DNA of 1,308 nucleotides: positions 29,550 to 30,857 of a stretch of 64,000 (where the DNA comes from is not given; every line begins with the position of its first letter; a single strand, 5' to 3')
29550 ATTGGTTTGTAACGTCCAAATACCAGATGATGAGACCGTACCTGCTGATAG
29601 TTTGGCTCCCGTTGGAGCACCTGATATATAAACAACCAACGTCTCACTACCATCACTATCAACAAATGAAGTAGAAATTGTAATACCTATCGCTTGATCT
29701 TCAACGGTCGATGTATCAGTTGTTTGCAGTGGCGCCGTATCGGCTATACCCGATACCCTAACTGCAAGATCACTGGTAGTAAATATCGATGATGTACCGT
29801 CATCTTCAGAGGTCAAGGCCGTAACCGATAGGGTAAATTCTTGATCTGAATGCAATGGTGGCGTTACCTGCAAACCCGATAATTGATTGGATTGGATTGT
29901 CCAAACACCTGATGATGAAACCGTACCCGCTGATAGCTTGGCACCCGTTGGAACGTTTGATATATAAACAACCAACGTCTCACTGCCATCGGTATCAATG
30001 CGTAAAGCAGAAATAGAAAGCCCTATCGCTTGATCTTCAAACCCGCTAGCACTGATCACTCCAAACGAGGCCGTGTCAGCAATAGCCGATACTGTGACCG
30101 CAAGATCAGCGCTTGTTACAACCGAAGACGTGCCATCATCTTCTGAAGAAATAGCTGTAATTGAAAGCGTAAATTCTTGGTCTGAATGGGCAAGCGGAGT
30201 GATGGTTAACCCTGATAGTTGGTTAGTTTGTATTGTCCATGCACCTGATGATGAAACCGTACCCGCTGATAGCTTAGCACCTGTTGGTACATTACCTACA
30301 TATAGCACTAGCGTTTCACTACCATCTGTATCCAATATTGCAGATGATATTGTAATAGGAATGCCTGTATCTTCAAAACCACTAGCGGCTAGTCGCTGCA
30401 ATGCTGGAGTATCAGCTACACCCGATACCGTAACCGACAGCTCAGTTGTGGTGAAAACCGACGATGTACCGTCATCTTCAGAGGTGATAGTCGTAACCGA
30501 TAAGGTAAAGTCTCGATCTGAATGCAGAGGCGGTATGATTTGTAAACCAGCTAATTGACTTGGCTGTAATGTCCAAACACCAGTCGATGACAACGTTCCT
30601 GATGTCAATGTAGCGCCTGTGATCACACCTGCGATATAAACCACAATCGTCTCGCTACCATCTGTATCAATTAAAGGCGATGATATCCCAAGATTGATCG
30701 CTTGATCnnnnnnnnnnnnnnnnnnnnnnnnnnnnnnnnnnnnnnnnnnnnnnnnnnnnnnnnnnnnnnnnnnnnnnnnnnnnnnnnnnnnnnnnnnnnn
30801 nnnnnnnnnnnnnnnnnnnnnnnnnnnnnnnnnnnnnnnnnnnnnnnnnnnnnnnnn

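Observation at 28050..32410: Near-perfect ~2.6-copy 1680-bp tandem duplication (assembly and evolution flag)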

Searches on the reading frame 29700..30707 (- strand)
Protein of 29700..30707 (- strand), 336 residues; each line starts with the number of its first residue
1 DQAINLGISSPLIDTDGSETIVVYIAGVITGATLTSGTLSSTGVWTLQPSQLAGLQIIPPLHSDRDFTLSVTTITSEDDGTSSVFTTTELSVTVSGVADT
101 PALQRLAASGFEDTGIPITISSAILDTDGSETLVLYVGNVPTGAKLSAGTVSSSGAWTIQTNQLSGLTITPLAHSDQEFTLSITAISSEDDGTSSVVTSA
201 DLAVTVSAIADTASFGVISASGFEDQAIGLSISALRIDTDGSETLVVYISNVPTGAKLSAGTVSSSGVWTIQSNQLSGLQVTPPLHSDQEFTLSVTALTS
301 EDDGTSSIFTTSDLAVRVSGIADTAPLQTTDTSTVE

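Call 36: predict_structure(alignment_id=A1)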
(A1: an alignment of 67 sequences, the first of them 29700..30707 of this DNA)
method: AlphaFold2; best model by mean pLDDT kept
length: 336 residues; sequences in the alignment: 67
mean_pLDDT: 67.3   pTM: 0.39
mean pLDDT of the five models: 67.3, 58.0, 54.5, 50.4, 48.5
residues with pLDDT >= 90: 1; 70-90: 162; 50-70: 135; < 50: 38
segments of 3 or more residues with pLDDT < 50: 126-128, 208-217, 238-240, 320-336
pLDDT, mean of each block of 10 residues (from residue 1): 74 62 82 84 81 83 74 75 73 63 56 64 51 73 79 74 75 63 71 60 58 48 63 52 66 80 73 76 70 72 54 64 44 43
secondary structure, 60 per line:
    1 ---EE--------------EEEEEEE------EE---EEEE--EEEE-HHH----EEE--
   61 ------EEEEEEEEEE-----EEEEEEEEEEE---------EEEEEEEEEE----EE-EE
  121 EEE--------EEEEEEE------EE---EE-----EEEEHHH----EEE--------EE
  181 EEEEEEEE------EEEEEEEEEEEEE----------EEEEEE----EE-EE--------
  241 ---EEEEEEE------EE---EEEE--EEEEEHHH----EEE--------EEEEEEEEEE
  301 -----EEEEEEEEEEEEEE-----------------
elements in order: E20-26 E38-41 E44-47 E56-58 E67-76 E82-92 E102-111 E119-123 E132-138 E157-160 E168-170 E179-188 E195-207 E218-223 E244-250 E262-265 E268-272 E280-282 E291-300 E306-319

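Call 38: fold_search(model_id=the predicted structure, library=pdb)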
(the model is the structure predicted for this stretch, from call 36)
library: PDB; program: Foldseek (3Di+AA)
matches with E <= 10: 1529; with E <= 0.001: 238
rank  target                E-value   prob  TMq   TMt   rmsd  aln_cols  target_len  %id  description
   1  3q2w_A                1.0e-08  1.00  0.29  0.20  12.1       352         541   17  Crystal structure of mouse N-cadherin ectodomain (released 2011-02-23)
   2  3ubg_A                2.9e-08  1.00  0.25  0.27  24.7       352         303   15  Crystal structure of Drosophila N-cadherin EC1-3, II (released 2011-12-21)
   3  3ubg_B                3.5e-08  1.00  0.24  0.26  24.8       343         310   15  Crystal structure of Drosophila N-cadherin EC1-3, II (released 2011-12-21)
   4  7stz_D                3.5e-08  1.00  0.27  0.23  12.1       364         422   15  Crystal Structure of Human E-cadherin EC1-5 bound by mouse monoclonal antibody Fab mAb-1_19A11 (released 2022-01-26)
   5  7stz_C                4.8e-08  1.00  0.28  0.20  12.2       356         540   17  Crystal Structure of Human E-cadherin EC1-5 bound by mouse monoclonal antibody Fab mAb-1_19A11 (released 2022-01-26)
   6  3q2v_A                7.0e-08  1.00  0.29  0.21  11.9       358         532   14  Crystal structure of mouse E-cadherin ectodomain (released 2011-04-06)
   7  1l3w                  7.0e-08  1.00  0.26  0.19  12.3       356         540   12  C-cadherin Ectodomain (released 2002-04-26)
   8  5szr_A                7.4e-08  1.00  0.25  0.21  12.6       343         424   14  Protocadherin Gamma B2 extracellular cadherin domains 3-6 (released 2016-10-19)
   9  6bxu_B                8.6e-08  1.00  0.27  0.28  12.0       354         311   15  Crystal Structure of Mouse Protocadherin-15 EC5-7 I582T (released 2018-12-26)
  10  7aml_A                8.6e-08  1.00  0.21  0.15  15.5       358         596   11  RET/GDNF/GFRa1 extracellular complex Cryo-EM structure (released 2021-01-13)
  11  3q2v_B                9.0e-08  1.00  0.29  0.24  12.0       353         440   15  Crystal structure of mouse E-cadherin ectodomain (released 2011-04-06)
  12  5szr_B                9.5e-08  1.00  0.25  0.21  12.6       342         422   14  Protocadherin Gamma B2 extracellular cadherin domains 3-6 (released 2016-10-19)
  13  8d40_B                1.3e-07  1.00  0.25  0.21  11.8       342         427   15  Crystal structure of human CELSR1 EC1-4 (released 2023-08-30)
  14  5t4m_A                1.5e-07  1.00  0.25  0.25  12.1       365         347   15  Crystal Structure of Human Protocadherin-15 EC3-5 (released 2017-02-22)
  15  7amk_A                1.5e-07  1.00  0.18  0.15  14.8       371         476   10  Zebrafish RET Cadherin Like Domains 1 to 4. (released 2021-02-03)
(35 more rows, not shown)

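Call 39: search_protein_families(library=pfam, proteins=[window:29700-30707:-], max_evalue=10)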
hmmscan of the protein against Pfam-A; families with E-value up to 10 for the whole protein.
window:29700-30707:- (336 aa): 3 families
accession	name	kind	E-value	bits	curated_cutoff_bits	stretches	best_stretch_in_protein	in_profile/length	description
PF17803.7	Cadherin_4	-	0.02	15.8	25.1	1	90-156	3-68/71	Bacterial cadherin-like domain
PF21760.3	SecD_1st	-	0.052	13.4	27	1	6-28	15-37/60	Protein translocase subunit SecDF, P1 domain, N-terminal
PF24817.1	WD40_WDHD1_1st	-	0.21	11.2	109.9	1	179-217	85-123/291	WDHD1 first WD40 domain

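Call 40: search_solved_structures(query=A1, max_evalue=1)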
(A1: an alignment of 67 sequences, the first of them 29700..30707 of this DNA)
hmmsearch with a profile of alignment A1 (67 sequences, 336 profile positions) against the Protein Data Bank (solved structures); distinct sequences matched with E-value up to 1: 0.
